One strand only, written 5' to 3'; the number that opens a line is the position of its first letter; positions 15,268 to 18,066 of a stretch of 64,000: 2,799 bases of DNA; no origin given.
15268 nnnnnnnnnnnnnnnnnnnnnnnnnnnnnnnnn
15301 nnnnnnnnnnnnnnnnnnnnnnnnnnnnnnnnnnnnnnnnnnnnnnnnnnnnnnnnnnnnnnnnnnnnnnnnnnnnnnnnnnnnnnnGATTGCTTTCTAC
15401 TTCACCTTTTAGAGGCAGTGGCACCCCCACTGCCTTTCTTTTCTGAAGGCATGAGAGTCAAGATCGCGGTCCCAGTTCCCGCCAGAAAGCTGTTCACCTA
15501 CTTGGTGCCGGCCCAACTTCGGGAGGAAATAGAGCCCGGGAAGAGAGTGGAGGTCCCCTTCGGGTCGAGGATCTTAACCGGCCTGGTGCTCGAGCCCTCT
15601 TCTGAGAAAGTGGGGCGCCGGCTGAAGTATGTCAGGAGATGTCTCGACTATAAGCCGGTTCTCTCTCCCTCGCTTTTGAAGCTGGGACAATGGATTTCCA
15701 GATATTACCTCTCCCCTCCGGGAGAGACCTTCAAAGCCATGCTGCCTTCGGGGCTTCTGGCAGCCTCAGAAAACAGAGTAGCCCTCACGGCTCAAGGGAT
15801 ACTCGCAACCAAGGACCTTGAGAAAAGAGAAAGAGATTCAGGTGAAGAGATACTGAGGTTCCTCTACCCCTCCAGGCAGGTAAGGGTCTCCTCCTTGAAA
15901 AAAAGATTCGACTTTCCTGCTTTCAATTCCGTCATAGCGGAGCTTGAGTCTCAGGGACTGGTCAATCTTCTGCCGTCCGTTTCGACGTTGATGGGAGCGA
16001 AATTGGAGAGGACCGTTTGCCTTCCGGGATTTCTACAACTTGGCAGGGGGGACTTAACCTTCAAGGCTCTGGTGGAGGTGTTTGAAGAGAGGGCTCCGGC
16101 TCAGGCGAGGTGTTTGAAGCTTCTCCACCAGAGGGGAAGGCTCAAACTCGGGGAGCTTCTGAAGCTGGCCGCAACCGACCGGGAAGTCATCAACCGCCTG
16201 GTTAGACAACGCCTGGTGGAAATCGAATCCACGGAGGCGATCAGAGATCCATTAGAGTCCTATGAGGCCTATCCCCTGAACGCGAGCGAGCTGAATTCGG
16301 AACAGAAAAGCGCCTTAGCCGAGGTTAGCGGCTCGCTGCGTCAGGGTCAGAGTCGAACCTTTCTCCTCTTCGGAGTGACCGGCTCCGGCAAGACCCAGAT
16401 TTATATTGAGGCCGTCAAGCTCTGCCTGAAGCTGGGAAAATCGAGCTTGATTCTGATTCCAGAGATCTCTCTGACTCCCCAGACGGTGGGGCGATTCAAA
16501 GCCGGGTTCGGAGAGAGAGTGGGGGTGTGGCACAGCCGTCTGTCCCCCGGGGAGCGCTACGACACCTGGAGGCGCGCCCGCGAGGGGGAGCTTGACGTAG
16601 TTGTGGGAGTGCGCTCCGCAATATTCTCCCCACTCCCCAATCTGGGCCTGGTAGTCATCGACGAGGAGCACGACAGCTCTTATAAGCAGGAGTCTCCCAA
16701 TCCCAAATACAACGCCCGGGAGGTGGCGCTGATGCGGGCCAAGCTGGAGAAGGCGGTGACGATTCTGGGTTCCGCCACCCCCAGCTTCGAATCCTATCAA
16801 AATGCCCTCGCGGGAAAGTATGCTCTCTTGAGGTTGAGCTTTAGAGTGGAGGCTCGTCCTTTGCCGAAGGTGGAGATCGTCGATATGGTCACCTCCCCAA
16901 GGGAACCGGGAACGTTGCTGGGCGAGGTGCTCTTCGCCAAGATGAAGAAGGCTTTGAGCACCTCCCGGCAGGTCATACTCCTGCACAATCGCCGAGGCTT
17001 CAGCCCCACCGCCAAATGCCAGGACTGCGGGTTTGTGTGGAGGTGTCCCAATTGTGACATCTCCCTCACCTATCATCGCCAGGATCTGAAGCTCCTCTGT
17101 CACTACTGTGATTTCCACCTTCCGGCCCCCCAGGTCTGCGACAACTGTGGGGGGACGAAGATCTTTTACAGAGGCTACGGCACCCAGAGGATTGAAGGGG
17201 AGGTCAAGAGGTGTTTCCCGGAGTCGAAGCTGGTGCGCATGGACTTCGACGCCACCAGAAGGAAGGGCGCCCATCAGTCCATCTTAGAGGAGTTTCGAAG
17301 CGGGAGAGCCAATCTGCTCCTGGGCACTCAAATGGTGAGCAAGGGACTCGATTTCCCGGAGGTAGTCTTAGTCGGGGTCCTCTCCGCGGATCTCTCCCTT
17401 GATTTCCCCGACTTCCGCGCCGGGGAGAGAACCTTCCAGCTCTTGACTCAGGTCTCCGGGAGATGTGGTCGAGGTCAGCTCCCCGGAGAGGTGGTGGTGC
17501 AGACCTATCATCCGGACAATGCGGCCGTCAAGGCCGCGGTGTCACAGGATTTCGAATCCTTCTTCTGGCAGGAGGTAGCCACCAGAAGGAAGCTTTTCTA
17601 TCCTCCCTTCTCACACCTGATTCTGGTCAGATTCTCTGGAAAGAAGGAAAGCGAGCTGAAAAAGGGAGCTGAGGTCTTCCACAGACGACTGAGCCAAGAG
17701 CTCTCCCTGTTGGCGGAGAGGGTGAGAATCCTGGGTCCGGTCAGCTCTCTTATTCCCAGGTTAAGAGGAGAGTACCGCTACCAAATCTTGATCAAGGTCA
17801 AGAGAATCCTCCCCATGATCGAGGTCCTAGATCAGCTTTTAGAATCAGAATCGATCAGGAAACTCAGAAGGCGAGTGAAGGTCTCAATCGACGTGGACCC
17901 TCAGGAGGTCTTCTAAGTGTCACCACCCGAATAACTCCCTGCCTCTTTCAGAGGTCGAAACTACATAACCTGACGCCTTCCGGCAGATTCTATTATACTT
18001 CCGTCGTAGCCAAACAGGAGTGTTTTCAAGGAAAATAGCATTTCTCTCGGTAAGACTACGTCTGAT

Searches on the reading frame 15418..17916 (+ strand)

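Call 28: search_protein_families(library=pfam, proteins=[window:15418-17916:+], max_evalue=0.001)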
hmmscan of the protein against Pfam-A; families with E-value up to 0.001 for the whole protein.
window:15418-17916:+ (832 aa): 6 families
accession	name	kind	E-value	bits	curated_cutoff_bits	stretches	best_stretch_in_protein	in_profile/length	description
PF17764.6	PriA_3primeBD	-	2.2e-27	95.2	22.7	1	15-110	1-96/96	3'DNA-binding domain (3'BD)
PF18074.6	PriA_C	-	4.7e-23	82.3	26.9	1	730-828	1-95/95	Primosomal protein N C-terminal domain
PF00270.35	DEAD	-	5.5e-14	52.7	26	1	296-461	4-165/167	DEAD/DEAH box helicase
PF04851.21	ResIII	-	1.7e-13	51.2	22.5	1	291-456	3-163/164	Type III restriction enzyme, res subunit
PF18319.7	Zn_ribbon_PriA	-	1.7e-10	41.1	26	1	543-569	1-27/27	PriA DNA helicase Cys-rich region (CRR) domain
PF00271.37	Helicase_C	-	6.7e-10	39.7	23.5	1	611-685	46-108/110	Helicase conserved C-terminal domain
